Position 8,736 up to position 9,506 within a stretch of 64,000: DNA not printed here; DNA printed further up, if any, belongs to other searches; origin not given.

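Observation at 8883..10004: Endonuclease V fused in-frame to an inorganic-pyrophosphatase-like domain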

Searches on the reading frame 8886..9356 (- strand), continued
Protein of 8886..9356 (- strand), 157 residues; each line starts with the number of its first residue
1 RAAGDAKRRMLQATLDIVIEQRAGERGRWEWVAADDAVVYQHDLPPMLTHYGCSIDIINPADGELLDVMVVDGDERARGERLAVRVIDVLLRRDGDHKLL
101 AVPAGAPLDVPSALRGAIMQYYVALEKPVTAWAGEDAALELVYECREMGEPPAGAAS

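Call 30: search_protein_families(library=pfam, proteins=[P0126, P0127, P0135, P0142, P0145, P0148, P0152, P0154, P0168, P0122], max_evalue=0.1)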
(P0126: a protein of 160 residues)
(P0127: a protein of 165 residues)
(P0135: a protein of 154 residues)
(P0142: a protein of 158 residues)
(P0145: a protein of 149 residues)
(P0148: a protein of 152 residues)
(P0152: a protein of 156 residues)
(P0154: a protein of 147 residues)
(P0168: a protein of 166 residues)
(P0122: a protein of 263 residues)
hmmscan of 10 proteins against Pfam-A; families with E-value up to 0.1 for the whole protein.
P0126 (160 aa): 1 family
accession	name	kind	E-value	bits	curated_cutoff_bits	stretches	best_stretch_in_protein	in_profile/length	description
PF00719.24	Pyrophosphatase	-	1.3e-12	48.3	23.5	1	7-125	1-125/153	Inorganic pyrophosphatase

P0127 (165 aa): 1 family
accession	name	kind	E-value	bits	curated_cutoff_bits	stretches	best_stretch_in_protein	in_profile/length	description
PF00719.24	Pyrophosphatase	-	4.2e-13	49.8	23.5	1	12-121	2-119/153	Inorganic pyrophosphatase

P0135 (154 aa): 2 families
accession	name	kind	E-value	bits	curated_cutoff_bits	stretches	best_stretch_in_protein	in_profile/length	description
PF00719.24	Pyrophosphatase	-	1.6e-10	41.5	23.5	1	11-101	1-95/153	Inorganic pyrophosphatase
PF18823.6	InPase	-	0.0074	16.6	26.8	1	37-83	40-83/135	Inorganic Pyrophosphatase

P0142 (158 aa): 1 family
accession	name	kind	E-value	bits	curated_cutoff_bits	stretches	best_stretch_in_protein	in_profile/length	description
PF00719.24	Pyrophosphatase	-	1.6e-23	83.7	23.5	1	6-145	1-149/153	Inorganic pyrophosphatase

P0145 (149 aa): 2 families
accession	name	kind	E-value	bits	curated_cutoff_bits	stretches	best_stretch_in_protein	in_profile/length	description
PF00719.24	Pyrophosphatase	-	2e-14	54.1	23.5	1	6-123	1-120/153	Inorganic pyrophosphatase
PF18823.6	InPase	-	0.028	14.7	26.8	0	45-70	46-70/135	Inorganic Pyrophosphatase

P0148 (152 aa): 2 families
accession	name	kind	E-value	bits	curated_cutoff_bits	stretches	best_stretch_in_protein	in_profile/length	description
PF00719.24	Pyrophosphatase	-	2.2e-19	70.2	23.5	1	39-131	32-126/153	Inorganic pyrophosphatase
PF18823.6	InPase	-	0.032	14.5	26.8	1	42-65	46-68/135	Inorganic Pyrophosphatase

P0152 (156 aa): 1 family
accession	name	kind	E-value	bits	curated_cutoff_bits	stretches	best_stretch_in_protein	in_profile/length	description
PF00719.24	Pyrophosphatase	-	1.6e-13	51.2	23.5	1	32-153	14-149/153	Inorganic pyrophosphatase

P0154 (147 aa): 1 family
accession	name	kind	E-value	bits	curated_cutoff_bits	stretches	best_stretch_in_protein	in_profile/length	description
PF00719.24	Pyrophosphatase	-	6.2e-20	72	23.5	1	6-142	2-147/153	Inorganic pyrophosphatase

P0168 (166 aa): 1 family
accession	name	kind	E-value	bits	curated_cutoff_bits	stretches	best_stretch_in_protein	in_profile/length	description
PF00719.24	Pyrophosphatase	-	2.9e-21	76.3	23.5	1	9-155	1-149/153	Inorganic pyrophosphatase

P0122 (263 aa): 1 family
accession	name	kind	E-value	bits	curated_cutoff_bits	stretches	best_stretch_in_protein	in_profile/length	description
PF00719.24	Pyrophosphatase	-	4.5e-05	23.8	23.5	1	21-113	2-99/153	Inorganic pyrophosphatase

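Call 31: search_protein_families(library=ncbifam, proteins=[P0126, P0135, P0142, P0148, P0152, P0168, window:8886-9341:-], max_evalue=0.1)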
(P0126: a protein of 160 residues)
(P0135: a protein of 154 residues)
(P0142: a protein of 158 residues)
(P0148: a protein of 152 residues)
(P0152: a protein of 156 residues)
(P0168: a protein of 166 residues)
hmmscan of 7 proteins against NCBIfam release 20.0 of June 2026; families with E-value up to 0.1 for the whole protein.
P0126 (160 aa): 3 families
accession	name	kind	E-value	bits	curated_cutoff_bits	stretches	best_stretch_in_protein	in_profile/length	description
NF002578.0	PRK02230.1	equivalog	5.6e-08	32.5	246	1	5-107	6-111/185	inorganic pyrophosphatase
NF002317.0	PRK01250.1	equivalog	1.9e-07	31.1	200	1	7-94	18-109/176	inorganic diphosphatase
NF001886.0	PRK00642.1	equivalog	0.024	14.2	247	1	7-49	28-71/208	inorganic pyrophosphatase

P0135 (154 aa): 1 family
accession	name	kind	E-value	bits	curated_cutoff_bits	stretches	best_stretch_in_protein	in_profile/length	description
NF002317.0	PRK01250.1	equivalog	1.9e-06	27.9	200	1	42-103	52-115/176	inorganic diphosphatase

P0142 (158 aa): 3 families
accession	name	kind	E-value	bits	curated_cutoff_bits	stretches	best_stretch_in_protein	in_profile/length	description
NF002317.0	PRK01250.1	equivalog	2.7e-15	56.6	200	1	6-129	18-148/176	inorganic diphosphatase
NF002578.0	PRK02230.1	equivalog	2.6e-13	49.8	246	1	7-125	9-129/185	inorganic pyrophosphatase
NF001886.0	PRK00642.1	equivalog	3.7e-08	33.2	247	1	53-125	92-168/208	inorganic pyrophosphatase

P0148 (152 aa): 3 families
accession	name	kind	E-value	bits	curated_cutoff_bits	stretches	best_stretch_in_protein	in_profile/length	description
NF002317.0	PRK01250.1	equivalog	4.2e-17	62.5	200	1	28-128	37-143/176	inorganic diphosphatase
NF002578.0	PRK02230.1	equivalog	1.4e-13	50.8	246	1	30-128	30-130/185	inorganic pyrophosphatase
NF001886.0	PRK00642.1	equivalog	1.1e-10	41.4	247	1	55-127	92-168/208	inorganic pyrophosphatase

P0152 (156 aa): 3 families
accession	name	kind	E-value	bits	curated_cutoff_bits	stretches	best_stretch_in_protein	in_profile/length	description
NF002317.0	PRK01250.1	equivalog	8.6e-10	38.7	200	1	3-130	2-139/176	inorganic diphosphatase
NF001886.0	PRK00642.1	equivalog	5.6e-06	26.1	247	1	64-129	92-164/208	inorganic pyrophosphatase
NF002578.0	PRK02230.1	equivalog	0.0014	18.1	246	1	51-131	42-127/185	inorganic pyrophosphatase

P0168 (166 aa): 2 families
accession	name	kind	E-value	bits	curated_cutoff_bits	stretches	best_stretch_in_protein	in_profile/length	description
NF002317.0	PRK01250.1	equivalog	1.9e-14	53.9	200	1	7-158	16-173/176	inorganic diphosphatase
NF002578.0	PRK02230.1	equivalog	3.8e-07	29.7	246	1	6-125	5-128/185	inorganic pyrophosphatase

seq(152 aa): 1 family
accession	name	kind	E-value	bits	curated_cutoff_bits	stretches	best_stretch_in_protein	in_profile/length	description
TIGR02406.1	ectoine_EctA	equivalog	0.075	13.1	120.6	1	54-93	60-99/157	diaminobutyrate acetyltransferase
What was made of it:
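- On Family I soluble inorganic pyrophosphatase (Pfam PF00719): The C-domain has no PPase hit at E < 0.1 (call 31). Stand-alone short-class proteins score 28-63 bits against cut-offs of 200-247 (call 31).
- It has no hit to any NCBIfam PPase model (call 31).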

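Call 33: find_related_loci(query=A2, collection=genome_contigs, flank=6000)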
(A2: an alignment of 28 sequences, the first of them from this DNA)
Query A2 (152 aa) in genome_contigs; peptide patterns used: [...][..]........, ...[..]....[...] (x = any residue, [..] = any of these).
322 stretches matched a pattern; 29 encode a relative of the query (tblastn E <= 1e-3); 27 distinct loci.
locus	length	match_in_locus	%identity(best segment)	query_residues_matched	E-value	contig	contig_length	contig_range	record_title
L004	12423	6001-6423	66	1-142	9e-58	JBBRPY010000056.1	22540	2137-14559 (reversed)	MAG: Dehalococcoidia bacterium isolate metawrap_la1_107 W_la1_107_k141_209283L_22540_cov_15.1271, whole genome shotgun s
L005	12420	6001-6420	69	1-141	2e-56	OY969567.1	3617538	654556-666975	MAG: uncultured Chloroflexia bacterium isolate MFD01561.bin.c.1 genome assembly, chromosome: 1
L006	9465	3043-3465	62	1-141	1e-54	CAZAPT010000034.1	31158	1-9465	MAG TPA_asm: uncultured Dehalococcoidia bacterium isolate binchicken_co185_280 genome assembly, contig: NODE_1811_length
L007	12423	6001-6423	63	1-142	2e-53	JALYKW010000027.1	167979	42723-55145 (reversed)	MAG: Chloroflexota bacterium isolate AFD bin23 SD1484-86_k127_669746, whole genome shotgun sequence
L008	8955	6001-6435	61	1-142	1e-51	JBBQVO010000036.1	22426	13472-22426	MAG: Dehalococcoidia bacterium isolate Co_metawrap_2001 Cmw_2001_k141_12002982_length_22426_cov_10.0000, whole genome sh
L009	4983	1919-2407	56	1-152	5e-51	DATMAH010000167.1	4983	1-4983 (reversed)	MAG TPA_asm: Dehalococcoidia bacterium isolate SMAG_U13320 k141_454353, whole genome shotgun sequence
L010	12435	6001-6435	61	1-142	7e-51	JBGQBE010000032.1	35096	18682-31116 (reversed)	MAG: Dehalococcoidia bacterium isolate OBJ2_061818_130_14 k141_164895_length_35096_cov_14.1383, whole genome shotgun seq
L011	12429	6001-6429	60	1-140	1e-50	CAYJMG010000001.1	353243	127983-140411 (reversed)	MAG TPA_asm: uncultured Dehalococcoidia bacterium isolate ERP124720_co1_124 genome assembly, contig: NODE_30_length_3532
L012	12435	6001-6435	59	1-142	7e-51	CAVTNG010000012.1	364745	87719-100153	MAG: uncultured Chloroflexia bacterium isolate MFD02199.bin.2.91 genome assembly, contig: contig_9614, whole genome shot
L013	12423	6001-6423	60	1-142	1e-49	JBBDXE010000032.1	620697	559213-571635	MAG: Dehalococcoidia bacterium isolate LejiaD_68_21 Lejia_D_7_length_620697_cov_13, whole genome shotgun sequence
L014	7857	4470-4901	60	1-140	1e-49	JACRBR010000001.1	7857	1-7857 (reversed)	MAG: Chloroflexi bacterium isolate NC_groundwater_1625_Pr3_B-0.1um_67_9 SR-2_scaffold_141_9858, whole genome shotgun seq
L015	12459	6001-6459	58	1-147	2e-49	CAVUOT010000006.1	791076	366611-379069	MAG: uncultured Chloroflexia bacterium isolate MFD05942.bin.2.347 genome assembly, contig: contig_25792, whole genome sh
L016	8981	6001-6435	56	1-145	2e-48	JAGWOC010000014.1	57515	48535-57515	MAG: Chloroflexota bacterium isolate REEB247 contig-150_766, whole genome shotgun sequence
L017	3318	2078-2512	57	1-145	2e-48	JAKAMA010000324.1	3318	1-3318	MAG: Chloroflexi bacterium isolate WY5.bin150 NODE_66542_length_3318_cov_1.285177, whole genome shotgun sequence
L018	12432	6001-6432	57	1-141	3e-48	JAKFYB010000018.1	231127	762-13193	MAG: Dehalococcoidia bacterium isolate ND5_Bin_30 ND5_0000022, whole genome shotgun sequence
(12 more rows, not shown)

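Call 39: list_cluster_members(proteins=[P0126, P0135, P0142, P0148, P0154, P0168, P0136, P0177, P0144, P0179])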
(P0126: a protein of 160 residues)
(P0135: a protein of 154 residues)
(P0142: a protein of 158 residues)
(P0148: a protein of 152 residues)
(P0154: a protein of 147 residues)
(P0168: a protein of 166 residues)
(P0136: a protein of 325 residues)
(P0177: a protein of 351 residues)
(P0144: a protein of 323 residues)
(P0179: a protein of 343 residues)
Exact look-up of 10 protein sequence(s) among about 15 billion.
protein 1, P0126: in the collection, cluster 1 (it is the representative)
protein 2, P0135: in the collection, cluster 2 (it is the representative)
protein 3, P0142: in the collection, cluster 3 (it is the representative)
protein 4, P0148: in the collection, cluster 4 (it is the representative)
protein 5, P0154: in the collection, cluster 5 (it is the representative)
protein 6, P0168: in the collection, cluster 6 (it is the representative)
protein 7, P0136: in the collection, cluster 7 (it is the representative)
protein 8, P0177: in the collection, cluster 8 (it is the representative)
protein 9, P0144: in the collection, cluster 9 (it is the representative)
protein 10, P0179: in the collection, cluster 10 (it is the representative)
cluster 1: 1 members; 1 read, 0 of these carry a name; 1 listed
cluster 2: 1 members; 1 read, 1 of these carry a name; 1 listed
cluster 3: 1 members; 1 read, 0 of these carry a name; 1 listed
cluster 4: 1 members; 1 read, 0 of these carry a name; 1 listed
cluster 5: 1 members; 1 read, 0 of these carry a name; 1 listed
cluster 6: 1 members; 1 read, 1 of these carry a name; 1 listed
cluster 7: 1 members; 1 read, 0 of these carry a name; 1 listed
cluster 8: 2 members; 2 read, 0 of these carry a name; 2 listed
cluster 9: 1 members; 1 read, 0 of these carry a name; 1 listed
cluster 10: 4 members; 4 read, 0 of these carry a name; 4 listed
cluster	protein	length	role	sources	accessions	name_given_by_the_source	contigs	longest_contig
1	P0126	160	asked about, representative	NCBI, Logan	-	-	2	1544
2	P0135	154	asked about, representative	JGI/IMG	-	inorganic pyrophosphatase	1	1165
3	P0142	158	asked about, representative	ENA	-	-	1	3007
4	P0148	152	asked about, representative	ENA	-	-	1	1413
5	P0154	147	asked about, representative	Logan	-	-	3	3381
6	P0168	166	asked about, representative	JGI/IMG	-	inorganic pyrophosphatase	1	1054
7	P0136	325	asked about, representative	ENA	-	-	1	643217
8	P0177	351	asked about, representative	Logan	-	-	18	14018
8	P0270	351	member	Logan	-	-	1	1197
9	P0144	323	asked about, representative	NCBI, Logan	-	-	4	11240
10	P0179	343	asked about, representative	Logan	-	-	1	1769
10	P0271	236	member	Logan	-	-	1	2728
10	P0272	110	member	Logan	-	-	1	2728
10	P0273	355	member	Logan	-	-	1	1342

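Call 48: find_homologous_proteins(query=A2, max_evalue=0.00001)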
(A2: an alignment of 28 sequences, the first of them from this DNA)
Query A2 (28 sequences) (152 aa, profile of the alignment): 48 proteins with E <= 0.00001 among 8000 candidates.
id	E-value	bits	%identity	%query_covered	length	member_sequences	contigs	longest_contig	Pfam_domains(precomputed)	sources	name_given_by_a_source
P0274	6.4e-66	239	62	95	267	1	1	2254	PF04493.21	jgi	jgi:inorganic pyrophosphatase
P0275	2.8e-65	237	63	93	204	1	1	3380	PF04493.21,PF00719.25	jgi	jgi:inorganic pyrophosphatase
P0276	6.2e-65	236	63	93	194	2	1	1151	PF04493.21,PF00719.25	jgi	jgi:inorganic pyrophosphatase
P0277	1.0e-64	235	68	93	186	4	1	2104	PF04493.21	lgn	-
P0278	1.3e-64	234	63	93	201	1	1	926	PF04493.21,PF00719.25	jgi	jgi:inorganic pyrophosphatase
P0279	1.7e-63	231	57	93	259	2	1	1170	PF04493.21,PF00719.25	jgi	jgi:inorganic pyrophosphatase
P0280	1.9e-63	231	66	81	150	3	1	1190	-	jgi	jgi:inorganic pyrophosphatase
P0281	2.9e-63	230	57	95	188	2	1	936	PF04493.21,PF00719.25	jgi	jgi:inorganic pyrophosphatase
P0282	5.1e-63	229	62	95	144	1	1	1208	-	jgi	jgi:inorganic pyrophosphatase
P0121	7.5e-63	229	63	95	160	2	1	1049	-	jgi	jgi:hypothetical protein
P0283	1.3e-62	228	64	95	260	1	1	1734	PF04493.21,PF00719.25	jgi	jgi:hypothetical protein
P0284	1.8e-62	227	56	100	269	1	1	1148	PF04493.21,PF00719.25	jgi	jgi:inorganic pyrophosphatase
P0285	2.9e-62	227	58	91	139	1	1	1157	PF00719.25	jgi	jgi:inorganic pyrophosphatase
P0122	2.0e-61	224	59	93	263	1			-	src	-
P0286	7.8e-61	222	58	93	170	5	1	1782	-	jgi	jgi:inorganic pyrophosphatase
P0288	1.6e-59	218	61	90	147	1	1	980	PF00719.25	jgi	jgi:inorganic pyrophosphatase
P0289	7.2e-55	203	59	93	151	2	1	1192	PF00719.25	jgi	jgi:inorganic pyrophosphatase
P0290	6.4e-54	200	56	87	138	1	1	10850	PF00719.25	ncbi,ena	-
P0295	3.3e-46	175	52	78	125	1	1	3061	PF00719.25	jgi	jgi:inorganic pyrophosphatase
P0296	3.8e-44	168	55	71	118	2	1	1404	PF00719.25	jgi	jgi:inorganic pyrophosphatase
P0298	8.5e-40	154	50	84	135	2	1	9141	PF00719.25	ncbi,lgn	-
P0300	4.4e-34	135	50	72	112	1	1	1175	PF00719.25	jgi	jgi:inorganic pyrophosphatase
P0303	2.7e-23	100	36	88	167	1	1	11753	PF00719.25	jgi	jgi:inorganic pyrophosphatase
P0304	4.0e-23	100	38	88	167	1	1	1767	PF00719.25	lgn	-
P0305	8.6e-23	99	40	70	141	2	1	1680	PF00719.25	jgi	jgi:inorganic pyrophosphatase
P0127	1.2e-22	98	37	87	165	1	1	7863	PF00719.25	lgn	-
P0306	3.5e-22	97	48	59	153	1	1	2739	PF00719.25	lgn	-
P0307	4.3e-22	97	36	93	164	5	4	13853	PF00719.25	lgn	-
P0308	5.0e-22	96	47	58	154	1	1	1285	PF00719.25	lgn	-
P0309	7.2e-22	96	35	87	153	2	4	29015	PF00719.25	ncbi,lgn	-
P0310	1.7e-21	95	36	88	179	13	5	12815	PF00719.25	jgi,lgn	jgi:inorganic pyrophosphatase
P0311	1.7e-21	95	34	88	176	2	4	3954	PF00719.25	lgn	-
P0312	1.7e-21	95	35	94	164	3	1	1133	PF00719.25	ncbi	-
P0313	2.9e-21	94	38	79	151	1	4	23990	PF00719.25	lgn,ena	-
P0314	7.9e-21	92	42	63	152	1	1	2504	PF00719.25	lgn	-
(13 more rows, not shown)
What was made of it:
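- Tried and rejected: The hits above 50% identity are fragments on contigs of 1-3 kb, many with EndoV remnants (call 48).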

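Call 49: find_encoding_contigs(protein=P0309, flank=5000, max_places=2)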
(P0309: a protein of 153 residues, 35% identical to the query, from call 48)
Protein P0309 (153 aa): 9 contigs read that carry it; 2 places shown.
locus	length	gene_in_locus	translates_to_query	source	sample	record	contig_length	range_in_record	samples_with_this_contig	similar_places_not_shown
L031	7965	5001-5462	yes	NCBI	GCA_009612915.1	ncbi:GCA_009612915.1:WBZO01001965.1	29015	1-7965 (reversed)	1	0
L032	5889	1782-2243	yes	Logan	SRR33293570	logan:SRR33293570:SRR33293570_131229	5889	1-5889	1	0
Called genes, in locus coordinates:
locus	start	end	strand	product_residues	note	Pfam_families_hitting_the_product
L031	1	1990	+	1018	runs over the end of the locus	PF12419:DUF3670, PF00176:SNF2-rel_dom, PF00271:Helicase_C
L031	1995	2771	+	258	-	PF04434:SWIM (weak)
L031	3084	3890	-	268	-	-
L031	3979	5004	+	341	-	PF08240:ADH_N, PF16912:Glu_dehyd_C, PF00107:ADH_zinc_N, PF13602:ADH_zinc_N_2 (weak)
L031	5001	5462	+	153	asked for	PF00719:Pyrophosphatase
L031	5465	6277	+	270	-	PF01522:Polysacc_deac_1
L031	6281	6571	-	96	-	PF09413:DUF2007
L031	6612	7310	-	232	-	PF02190:LON_substr_bdg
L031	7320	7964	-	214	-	?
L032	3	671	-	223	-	?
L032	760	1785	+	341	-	PF08240:ADH_N, PF16912:Glu_dehyd_C, PF00107:ADH_zinc_N, PF13602:ADH_zinc_N_2 (weak)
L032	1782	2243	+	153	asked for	PF00719:Pyrophosphatase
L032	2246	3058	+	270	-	PF01522:Polysacc_deac_1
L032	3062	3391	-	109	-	PF09413:DUF2007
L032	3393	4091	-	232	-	PF02190:LON_substr_bdg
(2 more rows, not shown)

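Call 50: find_encoding_contigs(protein=P0307, flank=5000, max_places=2)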
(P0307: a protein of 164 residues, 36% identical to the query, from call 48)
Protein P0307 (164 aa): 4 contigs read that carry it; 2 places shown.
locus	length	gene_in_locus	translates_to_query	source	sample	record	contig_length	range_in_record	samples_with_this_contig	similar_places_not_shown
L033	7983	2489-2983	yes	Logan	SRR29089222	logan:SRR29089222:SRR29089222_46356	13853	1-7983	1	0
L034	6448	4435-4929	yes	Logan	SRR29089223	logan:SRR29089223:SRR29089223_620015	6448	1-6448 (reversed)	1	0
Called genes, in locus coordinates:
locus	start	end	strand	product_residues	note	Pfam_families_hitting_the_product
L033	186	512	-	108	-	-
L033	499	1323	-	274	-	-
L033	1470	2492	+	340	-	PF08240:ADH_N, PF16912:Glu_dehyd_C, PF00107:ADH_zinc_N, PF13602:ADH_zinc_N_2 (weak)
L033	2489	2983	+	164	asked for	PF00719:Pyrophosphatase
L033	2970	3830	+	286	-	PF01522:Polysacc_deac_1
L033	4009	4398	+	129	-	-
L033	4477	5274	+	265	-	PF00378:ECH_1, PF16113:ECH_2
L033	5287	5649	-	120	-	-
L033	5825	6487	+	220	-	PF04542:Sigma70_r2 (faint)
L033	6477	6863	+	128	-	-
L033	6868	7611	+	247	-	PF06114:Peptidase_M78 (weak)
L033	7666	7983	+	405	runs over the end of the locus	-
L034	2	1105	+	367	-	?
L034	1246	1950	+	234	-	PF00581:Rhodanese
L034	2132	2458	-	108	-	-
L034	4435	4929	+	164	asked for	PF00719:Pyrophosphatase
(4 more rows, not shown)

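Call 66: search_protein_families(library=pfam, alignment_id=A2, max_evalue=0.01)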
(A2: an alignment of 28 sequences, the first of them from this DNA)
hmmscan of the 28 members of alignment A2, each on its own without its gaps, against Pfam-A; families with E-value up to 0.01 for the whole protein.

A. member 1, seq(152 aa): 1 family
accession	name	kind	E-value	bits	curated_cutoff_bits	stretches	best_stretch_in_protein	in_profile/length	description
PF00719.24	Pyrophosphatase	-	0.0001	22.6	23.5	1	13-142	2-150/153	Inorganic pyrophosphatase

B. families by the number of members that match (of 28 scanned): 1 family
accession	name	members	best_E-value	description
PF00719.24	Pyrophosphatase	27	7.4e-09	Inorganic pyrophosphatase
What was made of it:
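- On Family I soluble inorganic pyrophosphatase (Pfam PF00719): Some homologues do pass: the best is E 7.4e-9, and 27 of 28 match at E < 0.01 (call 66).
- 27 of 28 members hit PF00719 (call 66).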
